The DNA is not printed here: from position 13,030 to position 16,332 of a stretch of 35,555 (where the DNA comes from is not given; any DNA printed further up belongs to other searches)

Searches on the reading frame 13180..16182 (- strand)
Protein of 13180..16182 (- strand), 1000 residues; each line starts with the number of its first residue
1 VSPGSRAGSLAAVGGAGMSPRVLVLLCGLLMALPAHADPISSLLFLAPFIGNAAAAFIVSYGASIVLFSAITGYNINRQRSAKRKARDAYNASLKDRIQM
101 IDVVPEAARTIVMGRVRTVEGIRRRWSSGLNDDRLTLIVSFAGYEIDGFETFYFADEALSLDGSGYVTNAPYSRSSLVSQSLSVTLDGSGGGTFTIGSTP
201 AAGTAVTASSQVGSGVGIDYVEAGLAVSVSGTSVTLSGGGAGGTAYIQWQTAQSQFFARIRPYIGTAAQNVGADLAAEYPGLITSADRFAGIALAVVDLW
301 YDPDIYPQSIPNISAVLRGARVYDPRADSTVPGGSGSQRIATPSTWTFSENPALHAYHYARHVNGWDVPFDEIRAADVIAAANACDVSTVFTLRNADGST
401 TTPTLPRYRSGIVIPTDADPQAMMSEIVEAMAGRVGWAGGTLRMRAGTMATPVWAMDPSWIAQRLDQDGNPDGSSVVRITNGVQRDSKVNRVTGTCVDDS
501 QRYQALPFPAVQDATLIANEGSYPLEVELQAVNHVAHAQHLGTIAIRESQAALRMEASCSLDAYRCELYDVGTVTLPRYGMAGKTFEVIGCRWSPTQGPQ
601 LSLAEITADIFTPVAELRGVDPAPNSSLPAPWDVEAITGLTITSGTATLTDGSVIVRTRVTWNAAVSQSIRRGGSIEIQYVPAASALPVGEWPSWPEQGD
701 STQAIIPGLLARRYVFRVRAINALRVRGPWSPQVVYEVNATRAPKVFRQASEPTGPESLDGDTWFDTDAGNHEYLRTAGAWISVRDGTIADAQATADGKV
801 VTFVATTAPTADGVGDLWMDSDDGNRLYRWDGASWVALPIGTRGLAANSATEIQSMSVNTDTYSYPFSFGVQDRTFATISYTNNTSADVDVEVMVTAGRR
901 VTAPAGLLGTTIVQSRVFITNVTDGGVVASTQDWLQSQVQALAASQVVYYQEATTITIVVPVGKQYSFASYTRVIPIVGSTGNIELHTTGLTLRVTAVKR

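Call 12: search_protein_families(library=phrogs, proteins=[window:13180-16182:-], max_evalue=0.001)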
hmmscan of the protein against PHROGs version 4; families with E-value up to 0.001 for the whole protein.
window:13180-16182:- (1000 aa): 2 families
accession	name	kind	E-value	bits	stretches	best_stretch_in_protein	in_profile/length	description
phrog_5616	-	tail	5.1e-63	214.6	2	227-760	118-649/873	tail fiber protein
phrog_31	-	tail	7e-29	101.3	1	289-744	472-968/1565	central tail fiber J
